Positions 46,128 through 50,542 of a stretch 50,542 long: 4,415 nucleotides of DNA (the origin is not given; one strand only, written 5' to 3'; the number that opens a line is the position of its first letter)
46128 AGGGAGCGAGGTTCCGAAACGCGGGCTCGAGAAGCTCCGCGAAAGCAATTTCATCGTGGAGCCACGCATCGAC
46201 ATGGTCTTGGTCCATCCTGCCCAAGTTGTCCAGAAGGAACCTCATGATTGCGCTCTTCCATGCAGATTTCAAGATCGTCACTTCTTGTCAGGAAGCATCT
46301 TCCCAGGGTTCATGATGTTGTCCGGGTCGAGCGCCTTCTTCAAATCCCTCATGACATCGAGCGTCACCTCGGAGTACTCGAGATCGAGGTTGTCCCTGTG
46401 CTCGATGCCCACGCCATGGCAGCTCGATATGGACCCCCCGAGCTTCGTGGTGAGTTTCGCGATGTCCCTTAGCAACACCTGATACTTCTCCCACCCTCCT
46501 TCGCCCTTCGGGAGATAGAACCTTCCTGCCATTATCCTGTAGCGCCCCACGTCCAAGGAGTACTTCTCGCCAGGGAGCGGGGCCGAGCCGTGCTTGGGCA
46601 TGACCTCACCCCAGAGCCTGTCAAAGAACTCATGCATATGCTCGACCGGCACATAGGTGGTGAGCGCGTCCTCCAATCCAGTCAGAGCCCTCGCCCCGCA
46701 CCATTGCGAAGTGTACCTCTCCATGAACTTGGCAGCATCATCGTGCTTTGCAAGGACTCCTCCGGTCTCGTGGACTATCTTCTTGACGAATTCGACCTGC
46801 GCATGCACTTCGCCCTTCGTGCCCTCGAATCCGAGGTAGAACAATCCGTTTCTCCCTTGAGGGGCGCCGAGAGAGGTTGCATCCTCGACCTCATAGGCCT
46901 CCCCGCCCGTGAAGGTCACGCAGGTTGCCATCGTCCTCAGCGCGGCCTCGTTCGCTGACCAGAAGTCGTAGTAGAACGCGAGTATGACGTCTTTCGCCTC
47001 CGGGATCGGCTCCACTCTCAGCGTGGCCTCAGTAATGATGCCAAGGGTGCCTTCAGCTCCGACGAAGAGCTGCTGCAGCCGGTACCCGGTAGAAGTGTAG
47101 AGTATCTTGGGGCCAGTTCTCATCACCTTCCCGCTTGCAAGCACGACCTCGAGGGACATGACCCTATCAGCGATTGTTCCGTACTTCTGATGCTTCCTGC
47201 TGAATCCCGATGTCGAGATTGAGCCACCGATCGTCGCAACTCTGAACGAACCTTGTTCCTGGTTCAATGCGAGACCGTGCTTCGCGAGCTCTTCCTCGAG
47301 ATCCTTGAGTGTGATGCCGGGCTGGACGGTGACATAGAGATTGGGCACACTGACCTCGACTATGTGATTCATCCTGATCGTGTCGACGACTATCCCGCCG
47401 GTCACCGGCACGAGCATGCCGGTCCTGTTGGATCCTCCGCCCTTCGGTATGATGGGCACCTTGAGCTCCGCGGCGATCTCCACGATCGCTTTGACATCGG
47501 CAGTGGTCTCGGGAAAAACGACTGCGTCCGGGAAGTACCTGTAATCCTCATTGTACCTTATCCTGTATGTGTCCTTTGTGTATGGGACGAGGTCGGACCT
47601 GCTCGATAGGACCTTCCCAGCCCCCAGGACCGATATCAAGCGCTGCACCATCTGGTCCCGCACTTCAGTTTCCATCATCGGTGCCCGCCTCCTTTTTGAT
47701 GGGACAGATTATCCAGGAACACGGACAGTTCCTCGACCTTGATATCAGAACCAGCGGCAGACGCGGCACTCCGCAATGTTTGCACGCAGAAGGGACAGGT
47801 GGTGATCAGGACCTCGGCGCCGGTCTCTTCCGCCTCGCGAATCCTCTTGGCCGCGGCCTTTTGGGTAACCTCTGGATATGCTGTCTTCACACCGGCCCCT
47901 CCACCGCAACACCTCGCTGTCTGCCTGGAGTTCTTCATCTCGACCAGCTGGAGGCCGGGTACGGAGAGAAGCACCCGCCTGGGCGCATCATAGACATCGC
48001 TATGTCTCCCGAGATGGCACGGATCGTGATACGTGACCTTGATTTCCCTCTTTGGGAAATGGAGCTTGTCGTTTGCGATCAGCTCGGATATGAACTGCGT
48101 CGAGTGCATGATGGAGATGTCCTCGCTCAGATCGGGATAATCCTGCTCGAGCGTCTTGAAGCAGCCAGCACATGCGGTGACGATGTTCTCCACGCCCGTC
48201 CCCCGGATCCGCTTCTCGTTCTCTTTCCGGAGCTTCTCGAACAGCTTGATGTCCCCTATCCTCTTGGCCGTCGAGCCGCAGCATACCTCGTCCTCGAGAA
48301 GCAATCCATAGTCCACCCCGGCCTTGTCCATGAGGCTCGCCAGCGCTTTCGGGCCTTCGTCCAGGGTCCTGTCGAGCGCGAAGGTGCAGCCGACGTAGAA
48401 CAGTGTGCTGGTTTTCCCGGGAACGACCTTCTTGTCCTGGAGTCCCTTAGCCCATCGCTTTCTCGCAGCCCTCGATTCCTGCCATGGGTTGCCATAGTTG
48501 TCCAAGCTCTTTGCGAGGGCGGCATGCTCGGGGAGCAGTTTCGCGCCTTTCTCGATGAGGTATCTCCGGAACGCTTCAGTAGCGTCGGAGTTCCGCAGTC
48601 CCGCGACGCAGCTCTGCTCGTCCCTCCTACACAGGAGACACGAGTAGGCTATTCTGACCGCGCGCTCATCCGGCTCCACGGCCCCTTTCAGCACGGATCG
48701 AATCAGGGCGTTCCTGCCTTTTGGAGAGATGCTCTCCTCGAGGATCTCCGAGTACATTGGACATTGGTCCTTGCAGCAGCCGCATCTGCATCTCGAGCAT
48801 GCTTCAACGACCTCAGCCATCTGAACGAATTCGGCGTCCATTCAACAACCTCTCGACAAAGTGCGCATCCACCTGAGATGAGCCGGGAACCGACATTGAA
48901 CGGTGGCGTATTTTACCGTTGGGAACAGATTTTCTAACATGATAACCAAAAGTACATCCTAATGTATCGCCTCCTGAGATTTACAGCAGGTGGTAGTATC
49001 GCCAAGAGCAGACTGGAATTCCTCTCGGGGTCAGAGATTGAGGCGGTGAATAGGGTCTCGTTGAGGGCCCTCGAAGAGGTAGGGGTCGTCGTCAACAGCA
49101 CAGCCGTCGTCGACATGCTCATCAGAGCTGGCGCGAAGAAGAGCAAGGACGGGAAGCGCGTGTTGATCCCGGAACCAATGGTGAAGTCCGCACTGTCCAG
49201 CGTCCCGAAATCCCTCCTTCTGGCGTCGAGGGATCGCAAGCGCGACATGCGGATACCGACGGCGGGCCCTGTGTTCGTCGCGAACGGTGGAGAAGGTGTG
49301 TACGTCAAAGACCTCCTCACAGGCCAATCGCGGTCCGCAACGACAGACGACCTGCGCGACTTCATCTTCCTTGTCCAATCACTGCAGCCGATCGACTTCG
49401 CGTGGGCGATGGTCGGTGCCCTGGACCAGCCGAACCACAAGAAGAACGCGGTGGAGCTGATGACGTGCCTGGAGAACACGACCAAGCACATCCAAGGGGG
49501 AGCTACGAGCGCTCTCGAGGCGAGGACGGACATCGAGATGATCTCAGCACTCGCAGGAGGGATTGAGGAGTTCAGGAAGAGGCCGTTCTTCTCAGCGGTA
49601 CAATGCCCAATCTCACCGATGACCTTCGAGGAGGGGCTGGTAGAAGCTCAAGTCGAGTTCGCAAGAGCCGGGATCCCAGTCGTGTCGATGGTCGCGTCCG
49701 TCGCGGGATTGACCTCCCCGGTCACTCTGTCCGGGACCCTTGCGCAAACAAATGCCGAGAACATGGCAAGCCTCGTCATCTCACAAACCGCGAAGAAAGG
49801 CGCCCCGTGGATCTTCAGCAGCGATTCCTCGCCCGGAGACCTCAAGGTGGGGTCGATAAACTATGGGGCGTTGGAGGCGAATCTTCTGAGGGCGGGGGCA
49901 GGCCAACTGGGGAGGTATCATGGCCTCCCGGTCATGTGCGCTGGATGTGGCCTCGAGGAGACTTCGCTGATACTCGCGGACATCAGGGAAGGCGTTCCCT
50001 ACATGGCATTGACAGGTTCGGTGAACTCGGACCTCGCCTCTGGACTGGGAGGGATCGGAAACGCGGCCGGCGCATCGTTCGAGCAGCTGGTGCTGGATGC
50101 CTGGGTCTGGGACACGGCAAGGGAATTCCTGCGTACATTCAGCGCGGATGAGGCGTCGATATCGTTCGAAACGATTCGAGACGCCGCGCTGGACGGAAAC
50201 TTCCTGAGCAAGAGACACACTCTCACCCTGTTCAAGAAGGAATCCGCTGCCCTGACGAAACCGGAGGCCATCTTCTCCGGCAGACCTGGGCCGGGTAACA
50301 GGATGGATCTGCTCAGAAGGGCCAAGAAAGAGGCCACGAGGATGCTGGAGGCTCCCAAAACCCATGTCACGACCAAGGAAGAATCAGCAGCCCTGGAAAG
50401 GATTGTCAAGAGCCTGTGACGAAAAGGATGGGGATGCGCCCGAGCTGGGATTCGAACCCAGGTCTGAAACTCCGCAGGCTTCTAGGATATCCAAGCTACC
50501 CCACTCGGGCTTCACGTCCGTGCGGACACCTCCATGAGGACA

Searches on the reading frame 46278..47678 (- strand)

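Call 18: search_protein_families(library=pfam, proteins=[window:46278-47678:-], max_evalue=0.0001)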
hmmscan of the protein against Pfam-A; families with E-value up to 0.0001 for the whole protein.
window:46278-47678:- (466 aa): 2 families
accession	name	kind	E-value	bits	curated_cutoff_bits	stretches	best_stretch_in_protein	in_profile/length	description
PF01565.28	FAD_binding_4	-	3.2e-39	134.3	26.4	1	50-189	1-139/139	FAD binding domain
PF02913.24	FAD-oxidase_C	-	1.4e-23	84.4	21.2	1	390-461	177-248/248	FAD linked oxidases, C-terminal domain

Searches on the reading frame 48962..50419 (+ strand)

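Call 18: search_protein_families(library=pfam, proteins=[window:48962-50419:+], max_evalue=0.0001)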
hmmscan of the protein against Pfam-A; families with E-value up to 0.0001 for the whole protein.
window:48962-50419:+ (485 aa): 1 family
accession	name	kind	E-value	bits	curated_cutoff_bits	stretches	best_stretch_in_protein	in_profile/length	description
PF06253.16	MTTB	-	1.6e-62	211.6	25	1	17-427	30-437/500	Trimethylamine methyltransferase (MTTB)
